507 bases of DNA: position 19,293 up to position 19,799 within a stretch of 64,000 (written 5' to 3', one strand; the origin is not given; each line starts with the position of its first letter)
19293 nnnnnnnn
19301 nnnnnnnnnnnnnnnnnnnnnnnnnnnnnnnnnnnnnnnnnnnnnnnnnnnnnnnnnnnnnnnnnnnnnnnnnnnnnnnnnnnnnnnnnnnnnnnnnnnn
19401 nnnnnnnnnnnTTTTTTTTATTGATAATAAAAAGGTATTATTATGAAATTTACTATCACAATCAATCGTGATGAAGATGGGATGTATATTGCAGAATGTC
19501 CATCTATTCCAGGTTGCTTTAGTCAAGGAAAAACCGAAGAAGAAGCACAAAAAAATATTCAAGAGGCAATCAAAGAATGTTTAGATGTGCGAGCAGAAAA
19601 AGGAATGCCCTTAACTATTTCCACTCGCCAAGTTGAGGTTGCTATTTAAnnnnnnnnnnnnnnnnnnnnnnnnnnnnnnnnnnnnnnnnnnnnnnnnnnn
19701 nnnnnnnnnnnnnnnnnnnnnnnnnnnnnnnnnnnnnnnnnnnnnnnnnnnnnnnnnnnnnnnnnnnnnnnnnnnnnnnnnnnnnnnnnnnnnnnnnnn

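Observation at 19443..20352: hicB-hicA toxin-antitoxin pair translationally coupled into nuoC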

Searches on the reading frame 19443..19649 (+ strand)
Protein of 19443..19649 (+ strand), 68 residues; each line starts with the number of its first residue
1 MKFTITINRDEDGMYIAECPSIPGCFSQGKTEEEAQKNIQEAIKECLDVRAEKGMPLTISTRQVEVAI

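Call 4: search_protein_families(library=pfam, proteins=[window:19443-19649:+], max_evalue=0.01)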
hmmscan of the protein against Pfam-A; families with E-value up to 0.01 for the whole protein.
window:19443-19649:+ (68 aa): 2 families
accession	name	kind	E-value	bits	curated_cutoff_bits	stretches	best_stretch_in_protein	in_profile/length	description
PF15919.11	HicB_lk_antitox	-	1.8e-10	41.5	27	1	3-61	1-58/123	HicB_like antitoxin of bacterial toxin-antitoxin system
PF21748.3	UPF0150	-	3.1e-08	33.8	27.3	1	11-57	17-63/64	UPF0150-like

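Call 29: search_protein_families(library=ncbifam, proteins=[window:19443-19649:+], max_evalue=0.01)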
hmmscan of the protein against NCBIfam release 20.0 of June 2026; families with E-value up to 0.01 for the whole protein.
window:19443-19649:+ (68 aa): 0 families

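Call 41: search_solved_structures(query=window:19443-19646:+, max_evalue=0.1, show_alignments=2)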
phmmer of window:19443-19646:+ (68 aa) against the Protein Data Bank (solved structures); distinct sequences matched with E-value up to 0.1: 8.
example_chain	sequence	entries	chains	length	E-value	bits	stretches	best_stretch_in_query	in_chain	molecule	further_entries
6g1c_V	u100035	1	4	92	5.8e-06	29.5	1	1-64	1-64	Antitoxin HicB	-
6g1n_A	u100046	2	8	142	1.6e-05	28.1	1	1-63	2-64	antitoxin HicB | HicB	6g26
2yzt_A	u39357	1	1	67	0.00089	22.6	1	2-52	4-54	Putative uncharacterized protein TTHA1756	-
2dsy_A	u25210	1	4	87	0.0022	21.4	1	10-54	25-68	Hypothetical protein TTHA0281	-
7udk_A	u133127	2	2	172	0.0024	21.2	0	9-44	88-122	Designed helical repeat protein (DHR) RPB_LRP2_R4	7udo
5cwd_A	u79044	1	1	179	0.0064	19.9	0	34-62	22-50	Designed helical repeat protein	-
4p78_A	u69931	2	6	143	0.048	17.2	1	17-58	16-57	HicB3 antitoxin | Antitoxin HicB3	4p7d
4yxx_A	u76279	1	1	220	0.082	16.4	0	34-67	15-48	dTor_6x35L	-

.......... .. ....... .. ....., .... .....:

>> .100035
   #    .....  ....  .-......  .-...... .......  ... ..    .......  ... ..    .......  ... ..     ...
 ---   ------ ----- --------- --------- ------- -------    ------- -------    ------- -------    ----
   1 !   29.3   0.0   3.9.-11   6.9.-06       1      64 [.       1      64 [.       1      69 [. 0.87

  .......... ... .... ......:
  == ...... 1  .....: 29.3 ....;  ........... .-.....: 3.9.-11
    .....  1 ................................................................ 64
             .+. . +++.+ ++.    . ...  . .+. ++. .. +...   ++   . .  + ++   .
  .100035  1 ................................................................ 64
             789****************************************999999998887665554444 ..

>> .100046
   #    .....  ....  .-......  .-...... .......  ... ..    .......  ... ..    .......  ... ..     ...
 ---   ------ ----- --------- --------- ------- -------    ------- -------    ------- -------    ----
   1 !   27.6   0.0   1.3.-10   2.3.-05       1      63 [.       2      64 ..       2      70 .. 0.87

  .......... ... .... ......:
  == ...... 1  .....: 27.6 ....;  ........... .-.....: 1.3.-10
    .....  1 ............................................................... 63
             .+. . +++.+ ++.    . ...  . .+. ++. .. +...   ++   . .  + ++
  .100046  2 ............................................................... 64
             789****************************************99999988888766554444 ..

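Call 54: find_homologous_proteins(query=window:19443-19646:+, max_evalue=0.00001)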
Query window:19443-19646:+ (68 aa): 2589 proteins with E <= 0.00001 among 2589 candidates; the best 120 are listed.
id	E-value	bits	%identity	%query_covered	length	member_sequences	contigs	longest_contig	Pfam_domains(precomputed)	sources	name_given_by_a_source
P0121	1.3e-37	143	100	100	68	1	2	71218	PF15919.12,PF21748.4,PF15970.12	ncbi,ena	-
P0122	9.6e-33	128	87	100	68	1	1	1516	PF15919.12,PF21748.4,PF15970.12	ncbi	-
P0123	1.1e-32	128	88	100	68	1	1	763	PF15919.12,PF21748.4,PF15970.12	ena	-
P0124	1.3e-32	128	84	100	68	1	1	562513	PF15919.12,PF21748.4,PF15970.12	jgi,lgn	jgi:predicted RNase H-like HicB family nuclease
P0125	1.4e-32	127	88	100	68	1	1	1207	PF15919.12,PF21748.4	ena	-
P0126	1.5e-32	127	87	100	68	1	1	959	PF15919.12,PF21748.4,PF15970.12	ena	-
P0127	2.3e-32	127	84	100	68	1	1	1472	PF15919.12,PF21748.4,PF15970.12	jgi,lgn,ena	jgi:predicted RNase H-like HicB family nuclease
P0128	2.7e-32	127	84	100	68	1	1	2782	PF15919.12,PF21748.4,PF15970.12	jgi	jgi:predicted RNase H-like HicB family nuclease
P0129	3.1e-32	126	87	100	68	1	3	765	PF15919.12,PF21748.4,PF15970.12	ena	-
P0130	3.4e-32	126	82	100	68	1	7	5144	PF15919.12,PF21748.4,PF15970.12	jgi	jgi:predicted RNase H-like HicB family nuclease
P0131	4.2e-32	126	84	100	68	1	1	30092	PF15919.12,PF21748.4,PF15970.12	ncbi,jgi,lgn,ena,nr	ncbi:MAG TPA: type II toxin-antitoxin system HicB family antitoxin [Bacteroidota bacterium]|nr:type 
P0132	5.3e-32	126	82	100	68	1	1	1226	PF15919.12,PF21748.4,PF15970.12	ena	-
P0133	5.8e-32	126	84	100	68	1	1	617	PF15919.12,PF21748.4,PF15970.12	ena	-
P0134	6.0e-32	125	84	100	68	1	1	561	PF15919.12,PF21748.4,PF15970.12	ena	-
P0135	6.1e-32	125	82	100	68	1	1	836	PF15919.12,PF21748.4,PF15970.12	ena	-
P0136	6.2e-32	125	82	100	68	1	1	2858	PF15919.12,PF21748.4,PF15970.12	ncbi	-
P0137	6.9e-32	125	82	100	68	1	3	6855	PF15919.12,PF21748.4,PF15970.12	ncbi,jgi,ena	-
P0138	7.9e-32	125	82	100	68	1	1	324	PF15919.12,PF21748.4,PF15970.12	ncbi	-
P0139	8.0e-32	125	85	100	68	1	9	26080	PF15919.12,PF21748.4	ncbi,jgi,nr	ncbi:MAG: type II toxin-antitoxin system HicB family antitoxin [Actinobacteria bacterium]|nr:type II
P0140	8.0e-32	125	85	100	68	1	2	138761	PF15919.12,PF21748.4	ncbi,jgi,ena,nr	ncbi:MAG TPA: type II toxin-antitoxin system HicB family antitoxin [Terriglobales bacterium]|jgi:pre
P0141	9.9e-32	125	85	100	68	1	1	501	PF15919.12,PF21748.4,PF15970.12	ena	-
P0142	1.1e-31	125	82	100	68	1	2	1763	PF15919.12,PF21748.4,PF15970.12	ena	-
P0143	1.1e-31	125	87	100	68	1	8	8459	PF15919.12,PF21748.4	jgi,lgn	jgi:predicted RNase H-like HicB family nuclease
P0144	1.2e-31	125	85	100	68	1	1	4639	PF15919.12,PF21748.4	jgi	jgi:predicted RNase H-like HicB family nuclease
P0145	1.2e-31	125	56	100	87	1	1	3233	PF15919.12,PF21748.4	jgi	-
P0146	1.2e-31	124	82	100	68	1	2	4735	PF15919.12,PF21748.4,PF15970.12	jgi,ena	-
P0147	1.3e-31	124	85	100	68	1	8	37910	PF15919.12,PF21748.4,PF15970.12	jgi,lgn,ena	jgi:predicted RNase H-like HicB family nuclease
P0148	1.6e-31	124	84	100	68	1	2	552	PF15919.12,PF21748.4,PF15970.12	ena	-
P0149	1.6e-31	124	82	100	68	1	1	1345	PF15919.12,PF21748.4,PF15970.12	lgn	-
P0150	1.7e-31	124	84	100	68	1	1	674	PF15919.12,PF21748.4,PF15970.12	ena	-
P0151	1.7e-31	124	81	100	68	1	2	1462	PF15919.12,PF15970.12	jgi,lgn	jgi:predicted RNase H-like HicB family nuclease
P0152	1.7e-31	124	82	100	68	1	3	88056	PF15919.12,PF21748.4,PF15970.12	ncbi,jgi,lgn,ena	jgi:predicted RNase H-like HicB family nuclease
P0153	1.7e-31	124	82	100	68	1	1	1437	PF15919.12,PF21748.4,PF15970.12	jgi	-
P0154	1.8e-31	124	81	100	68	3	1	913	PF15919.12,PF21748.4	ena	-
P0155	1.8e-31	124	81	100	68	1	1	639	PF15919.12,PF21748.4,PF15970.12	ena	-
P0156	1.9e-31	124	87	100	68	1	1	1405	PF15919.12,PF21748.4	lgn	-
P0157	1.9e-31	124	79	100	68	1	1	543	PF15919.12,PF21748.4,PF15970.12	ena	-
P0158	2.1e-31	124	82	100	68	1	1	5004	PF15919.12,PF21748.4,PF15970.12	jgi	jgi:predicted RNase H-like HicB family nuclease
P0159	2.1e-31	124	84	100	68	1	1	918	PF15919.12,PF21748.4,PF15970.12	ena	-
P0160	2.1e-31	124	85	100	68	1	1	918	PF15919.12,PF21748.4,PF15970.12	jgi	jgi:predicted RNase H-like HicB family nuclease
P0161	2.1e-31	124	84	100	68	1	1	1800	PF15919.12,PF21748.4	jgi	-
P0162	2.2e-31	124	82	100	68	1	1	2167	PF15919.12,PF21748.4,PF15970.12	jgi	jgi:predicted RNase H-like HicB family nuclease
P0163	2.2e-31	124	81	100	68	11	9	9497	PF15919.12,PF21748.4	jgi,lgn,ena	jgi:predicted RNase H-like HicB family nuclease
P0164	2.2e-31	124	82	100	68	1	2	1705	PF15919.12,PF21748.4,PF15970.12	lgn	-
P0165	2.3e-31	124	81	100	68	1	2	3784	PF15919.12,PF21748.4,PF15970.12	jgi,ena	-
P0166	2.3e-31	124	84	100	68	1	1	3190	PF15919.12,PF21748.4,PF15970.12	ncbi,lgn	-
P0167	2.6e-31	123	82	100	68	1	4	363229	PF15919.12,PF21748.4,PF15970.12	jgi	jgi:predicted RNase H-like HicB family nuclease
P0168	2.8e-31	123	82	100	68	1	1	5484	PF15919.12,PF21748.4,PF15970.12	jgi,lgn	jgi:predicted RNase H-like HicB family nuclease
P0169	2.8e-31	123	84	100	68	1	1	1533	PF15919.12,PF21748.4,PF15970.12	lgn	-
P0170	3.0e-31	123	79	100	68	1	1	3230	PF15919.12,PF15970.12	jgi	jgi:predicted RNase H-like HicB family nuclease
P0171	3.0e-31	123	85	100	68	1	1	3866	PF15919.12,PF21748.4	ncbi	ncbi:MAG: type II toxin-antitoxin system HicB family antitoxin [Candidatus Hydromicrobium sp.]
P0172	3.0e-31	123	81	100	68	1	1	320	PF15919.12,PF21748.4,PF15970.12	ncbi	-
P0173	3.1e-31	123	79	100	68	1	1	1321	PF15919.12,PF21748.4,PF15970.12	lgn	-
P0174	3.1e-31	123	84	100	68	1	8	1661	PF15919.12,PF21748.4,PF15970.12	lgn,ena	-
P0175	3.1e-31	123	81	100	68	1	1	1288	PF15919.12,PF21748.4,PF15970.12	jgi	jgi:predicted RNase H-like HicB family nuclease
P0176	3.2e-31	123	82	100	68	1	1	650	PF15919.12,PF21748.4,PF15970.12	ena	-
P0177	3.2e-31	123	82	100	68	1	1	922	PF15919.12,PF21748.4,PF15970.12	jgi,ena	-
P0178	3.2e-31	123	81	100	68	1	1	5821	PF15919.12,PF21748.4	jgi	jgi:predicted RNase H-like HicB family nuclease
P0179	3.3e-31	123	82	100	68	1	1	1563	PF15919.12,PF21748.4,PF15970.12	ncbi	-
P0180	3.3e-31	123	81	100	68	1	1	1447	PF15919.12,PF21748.4,PF15970.12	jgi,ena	-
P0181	3.3e-31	123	79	100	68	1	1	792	PF15919.12,PF21748.4,PF15970.12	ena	-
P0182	3.3e-31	123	82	100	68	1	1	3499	PF15919.12,PF21748.4,PF15970.12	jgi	jgi:predicted RNase H-like HicB family nuclease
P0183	3.5e-31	123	81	100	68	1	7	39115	PF15919.12,PF21748.4,PF15970.12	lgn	-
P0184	3.5e-31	123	81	100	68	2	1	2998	PF15919.12,PF21748.4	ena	-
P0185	3.5e-31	123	85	100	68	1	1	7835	PF15919.12,PF21748.4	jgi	jgi:predicted RNase H-like HicB family nuclease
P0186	3.5e-31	123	81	100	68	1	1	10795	PF15919.12,PF21748.4,PF15970.12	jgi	jgi:predicted RNase H-like HicB family nuclease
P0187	3.7e-31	123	79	100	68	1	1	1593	PF15919.12,PF21748.4,PF15970.12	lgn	-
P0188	3.8e-31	123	85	100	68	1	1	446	PF15919.12,PF21748.4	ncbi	-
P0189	3.9e-31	123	81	100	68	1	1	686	PF15919.12,PF21748.4,PF15970.12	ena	-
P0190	4.0e-31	123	81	100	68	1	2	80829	PF15919.12,PF15970.12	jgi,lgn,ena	-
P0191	4.0e-31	123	85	100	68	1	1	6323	PF15919.12,PF21748.4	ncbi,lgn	-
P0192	4.1e-31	123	85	100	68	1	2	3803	PF15919.12,PF21748.4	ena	-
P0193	4.1e-31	123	85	100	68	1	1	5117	PF15919.12,PF21748.4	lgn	-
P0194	4.1e-31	123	85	100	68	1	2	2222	PF15919.12,PF21748.4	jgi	jgi:predicted RNase H-like HicB family nuclease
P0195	4.1e-31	123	82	100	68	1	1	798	PF15919.12,PF21748.4,PF15970.12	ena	-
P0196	4.2e-31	123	82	100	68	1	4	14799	PF15919.12,PF21748.4,PF15970.12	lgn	-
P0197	4.2e-31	123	84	100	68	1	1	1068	PF15919.12,PF21748.4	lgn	-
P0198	4.2e-31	123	82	100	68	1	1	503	PF15919.12,PF21748.4,PF15970.12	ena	-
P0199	4.2e-31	123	85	100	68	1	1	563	PF15919.12,PF21748.4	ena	-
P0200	4.2e-31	123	85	100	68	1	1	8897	PF15919.12,PF21748.4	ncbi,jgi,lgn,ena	ncbi:MAG: type II toxin-antitoxin system HicB family antitoxin [Candidatus Humimicrobiaceae bacteriu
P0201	4.3e-31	123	82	100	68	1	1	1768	PF15919.12,PF21748.4,PF15970.12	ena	-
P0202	4.3e-31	123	84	100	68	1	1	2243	PF15919.12,PF21748.4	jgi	jgi:predicted RNase H-like HicB family nuclease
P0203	4.3e-31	123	82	100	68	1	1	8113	PF15919.12,PF21748.4,PF15970.12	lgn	-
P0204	4.5e-31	123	84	100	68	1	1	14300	PF15919.12,PF21748.4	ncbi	-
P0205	4.5e-31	123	79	100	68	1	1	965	PF15919.12,PF21748.4,PF15970.12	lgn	-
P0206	4.5e-31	123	82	100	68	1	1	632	PF15919.12,PF21748.4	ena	-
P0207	4.6e-31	123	81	100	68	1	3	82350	PF15919.12,PF21748.4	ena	-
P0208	4.6e-31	123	85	100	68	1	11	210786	PF15919.12,PF21748.4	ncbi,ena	-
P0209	4.7e-31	123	82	100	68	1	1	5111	PF15919.12,PF21748.4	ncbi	-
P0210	5.1e-31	123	81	100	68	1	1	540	PF15919.12,PF21748.4,PF15970.12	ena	-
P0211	5.2e-31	123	85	100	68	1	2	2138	PF15919.12,PF21748.4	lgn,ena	-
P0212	5.6e-31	122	81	100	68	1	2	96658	PF15919.12,PF21748.4,PF15970.12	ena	-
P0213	5.6e-31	122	85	97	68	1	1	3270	PF15919.12,PF21748.4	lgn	-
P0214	5.8e-31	122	81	100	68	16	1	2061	PF15919.12,PF21748.4,PF15970.12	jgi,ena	-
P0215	5.9e-31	122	81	100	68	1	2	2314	PF15919.12,PF21748.4,PF15970.12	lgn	-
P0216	6.4e-31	122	81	100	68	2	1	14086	PF15919.12,PF21748.4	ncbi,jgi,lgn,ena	ncbi:MAG: type II toxin-antitoxin system HicB family antitoxin [Nitrospirota bacterium]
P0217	6.4e-31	122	79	100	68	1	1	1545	PF15919.12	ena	-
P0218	6.5e-31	122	81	100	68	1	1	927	PF15919.12,PF21748.4,PF15970.12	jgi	jgi:predicted RNase H-like HicB family nuclease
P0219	6.7e-31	122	82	100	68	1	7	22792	PF15919.12,PF21748.4,PF15970.12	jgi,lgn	jgi:predicted RNase H-like HicB family nuclease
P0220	6.7e-31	122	81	100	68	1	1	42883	PF15919.12,PF21748.4,PF15970.12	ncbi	-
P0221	6.8e-31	122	79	100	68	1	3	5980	PF15919.12,PF21748.4,PF15970.12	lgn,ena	-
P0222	7.1e-31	122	82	100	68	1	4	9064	PF15919.12,PF21748.4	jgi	jgi:predicted RNase H-like HicB family nuclease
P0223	7.2e-31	122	85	97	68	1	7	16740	PF15919.12,PF21748.4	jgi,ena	-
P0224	7.3e-31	122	81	100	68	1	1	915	PF15919.12,PF21748.4,PF15970.12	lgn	-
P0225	7.7e-31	122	85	97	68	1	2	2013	PF15919.12,PF21748.4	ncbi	-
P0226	7.8e-31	122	84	100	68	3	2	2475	PF15919.12,PF21748.4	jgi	jgi:predicted RNase H-like HicB family nuclease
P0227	7.9e-31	122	84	100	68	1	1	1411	PF15919.12,PF21748.4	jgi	jgi:predicted RNase H-like HicB family nuclease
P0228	7.9e-31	122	82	100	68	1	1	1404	PF15919.12,PF21748.4,PF15970.12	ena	-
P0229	8.1e-31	122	84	100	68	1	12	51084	PF15919.12,PF21748.4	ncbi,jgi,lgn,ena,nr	ncbi:MAG: type II toxin-antitoxin system HicB family antitoxin [Candidatus Hydromicrobium sp.]|jgi:p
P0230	8.2e-31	122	84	100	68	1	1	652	PF15919.12,PF21748.4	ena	-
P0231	8.2e-31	122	85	100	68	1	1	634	PF15919.12,PF21748.4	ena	-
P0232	8.3e-31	122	82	100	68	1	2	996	PF15919.12,PF21748.4,PF15970.12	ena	-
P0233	8.4e-31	122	81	100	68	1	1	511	PF15919.12,PF21748.4,PF15970.12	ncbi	-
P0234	8.5e-31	122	82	100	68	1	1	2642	PF15919.12,PF21748.4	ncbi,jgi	jgi:predicted RNase H-like HicB family nuclease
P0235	8.6e-31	122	82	100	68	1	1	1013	PF15919.12,PF21748.4,PF15970.12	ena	-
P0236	8.7e-31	122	81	100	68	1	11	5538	PF15919.12,PF21748.4,PF15970.12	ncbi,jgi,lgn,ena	jgi:predicted RNase H-like HicB family nuclease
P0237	8.8e-31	122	81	100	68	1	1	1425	PF15919.12,PF21748.4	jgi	-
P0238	8.9e-31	122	84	100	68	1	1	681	PF15919.12,PF21748.4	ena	-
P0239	9.0e-31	122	82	100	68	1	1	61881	PF15919.12,PF21748.4,PF15970.12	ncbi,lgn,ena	-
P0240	9.2e-31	122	84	100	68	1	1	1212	PF15919.12,PF21748.4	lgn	-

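Call 64: predict_structure(alignment_id=A3)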
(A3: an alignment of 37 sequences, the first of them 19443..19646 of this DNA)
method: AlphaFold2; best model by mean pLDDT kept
length: 68 residues; sequences in the alignment: 37
mean_pLDDT: 78.7   pTM: 0.59
mean pLDDT of the five models: 78.7, 77.7, 75.6, 71.5, 67.0
residues with pLDDT >= 90: 10; 70-90: 43; 50-70: 14; < 50: 1
segments of 3 or more residues with pLDDT < 50: none
pLDDT, mean of each block of 10 residues (from residue 1): 83 87 84 89 83 67 53
secondary structure, 60 per line:
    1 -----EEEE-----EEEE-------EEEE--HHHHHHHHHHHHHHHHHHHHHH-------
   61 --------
elements in order: E6-9 E15-18 E26-29 H32-53

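Call 67: fold_search(model_id=the predicted structure, library=pdb)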
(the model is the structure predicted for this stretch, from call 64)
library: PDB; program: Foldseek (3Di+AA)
matches with E <= 10: 215; with E <= 0.001: 0
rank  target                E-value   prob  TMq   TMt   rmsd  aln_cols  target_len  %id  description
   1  6g1c_V                1.6e-03  1.00  0.78  0.63   2.9        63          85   32  Crystal structure of the N-terminal domain of Burkholderia Pseudomallei antitoxin HicB (released 2018-10-31)
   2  2dsy_A                1.1e-02  1.00  0.71  0.61   8.5        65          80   25  Crystal structure of TTHA0281 from thermus thermophilus HB8 (released 2007-03-27)
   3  6u0i_B                1.4e-02  1.00  0.70  0.37   7.6        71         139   21  Putative Antitoxin HicB3 from Escherichia coli str. K-12 substr. DH10B (released 2019-08-28)
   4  6g1n_A                1.6e-02  1.00  0.76  0.41   3.1        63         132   32  Crystal structure of the Burkholderia Pseudomallei antitoxin HicB (released 2018-10-31)
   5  6g1c_B                1.8e-02  1.00  0.80  0.64   2.9        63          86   32  Crystal structure of the N-terminal domain of Burkholderia Pseudomallei antitoxin HicB (released 2018-10-31)
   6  6g1n_C                2.0e-02  1.00  0.79  0.41   2.9        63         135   32  Crystal structure of the Burkholderia Pseudomallei antitoxin HicB (released 2018-10-31)
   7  4p78_A                2.7e-02  1.00  0.64  0.53   3.7        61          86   28  HicA3 and HicB3 toxin-antitoxin complex (released 2014-08-27)
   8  2dsy_D                2.9e-02  1.00  0.60  0.51   2.7        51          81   29  Crystal structure of TTHA0281 from thermus thermophilus HB8 (released 2007-03-27)
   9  6hpb_B                3.1e-02  1.00  0.73  0.39   8.6        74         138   22  Crystal structure of the E.coli HicAB toxin-antitoxin complex (released 2019-09-18)
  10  2dsy_C                3.1e-02  1.00  0.61  0.55   3.2        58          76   29  Crystal structure of TTHA0281 from thermus thermophilus HB8 (released 2007-03-27)
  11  6g1c_C                3.5e-02  1.00  0.68  0.58   3.1        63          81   35  Crystal structure of the N-terminal domain of Burkholderia Pseudomallei antitoxin HicB (released 2018-10-31)
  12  2dsy_B                3.5e-02  1.00  0.59  0.53   2.8        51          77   29  Crystal structure of TTHA0281 from thermus thermophilus HB8 (released 2007-03-27)
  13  6g26_A                3.8e-02  1.00  0.69  0.37   3.3        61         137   31  The crystal structure of the Burkholderia pseudomallei HicAB complex (released 2018-10-31)
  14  6g26_B                4.0e-02  1.00  0.69  0.38   3.3        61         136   31  The crystal structure of the Burkholderia pseudomallei HicAB complex (released 2018-10-31)
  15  2yzt                  5.6e-02  0.99  0.60  0.61   8.0        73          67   23  Crystal structure of uncharacterized conserved protein from Thermus thermophilus HB8 (released 2007-11-06)
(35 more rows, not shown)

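Call 77: search_protein_families(library=padloc, proteins=[window:19443-19649:+], max_evalue=0.01)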
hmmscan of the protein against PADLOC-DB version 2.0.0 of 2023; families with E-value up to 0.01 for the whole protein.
window:19443-19649:+ (68 aa): 0 families

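Call 82: find_encoding_contigs(protein=P0208, flank=1500, max_places=6)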
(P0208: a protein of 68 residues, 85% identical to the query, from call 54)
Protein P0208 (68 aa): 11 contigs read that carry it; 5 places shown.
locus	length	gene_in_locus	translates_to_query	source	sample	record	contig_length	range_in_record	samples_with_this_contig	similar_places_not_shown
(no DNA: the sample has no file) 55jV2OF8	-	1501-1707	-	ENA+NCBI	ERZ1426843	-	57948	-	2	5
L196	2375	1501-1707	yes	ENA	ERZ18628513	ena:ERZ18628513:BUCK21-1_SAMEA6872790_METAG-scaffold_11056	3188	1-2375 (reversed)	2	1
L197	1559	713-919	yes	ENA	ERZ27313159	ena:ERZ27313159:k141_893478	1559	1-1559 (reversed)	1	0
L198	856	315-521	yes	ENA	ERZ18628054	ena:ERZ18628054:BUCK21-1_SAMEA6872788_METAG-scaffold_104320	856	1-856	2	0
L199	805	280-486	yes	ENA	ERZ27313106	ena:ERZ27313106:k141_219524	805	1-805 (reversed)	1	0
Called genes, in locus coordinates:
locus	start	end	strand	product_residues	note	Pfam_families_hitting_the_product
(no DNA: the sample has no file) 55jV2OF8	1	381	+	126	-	PF05635:23S_rRNA_IVP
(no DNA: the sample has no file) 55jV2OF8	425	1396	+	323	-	PF00579:tRNA-synt_1b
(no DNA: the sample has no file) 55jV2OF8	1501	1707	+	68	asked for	PF15919:HicB_lk_antitox, PF21748:UPF0150 (weak)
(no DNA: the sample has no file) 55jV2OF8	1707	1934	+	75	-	PF07927:HicA_toxin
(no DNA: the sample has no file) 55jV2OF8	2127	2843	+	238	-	PF04011:LemA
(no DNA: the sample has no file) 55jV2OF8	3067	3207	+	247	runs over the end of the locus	PF02616:SMC_ScpA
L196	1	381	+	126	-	PF05635:23S_rRNA_IVP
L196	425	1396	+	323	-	PF00579:tRNA-synt_1b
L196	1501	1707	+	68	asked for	PF15919:HicB_lk_antitox, PF21748:UPF0150 (weak)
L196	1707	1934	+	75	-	PF07927:HicA_toxin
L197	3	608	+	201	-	?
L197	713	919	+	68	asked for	PF15919:HicB_lk_antitox, PF21748:UPF0150 (weak)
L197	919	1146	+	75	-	PF07927:HicA_toxin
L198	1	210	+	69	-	?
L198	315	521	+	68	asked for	PF15919:HicB_lk_antitox, PF21748:UPF0150 (weak)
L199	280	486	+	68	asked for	PF15919:HicB_lk_antitox, PF21748:UPF0150 (weak)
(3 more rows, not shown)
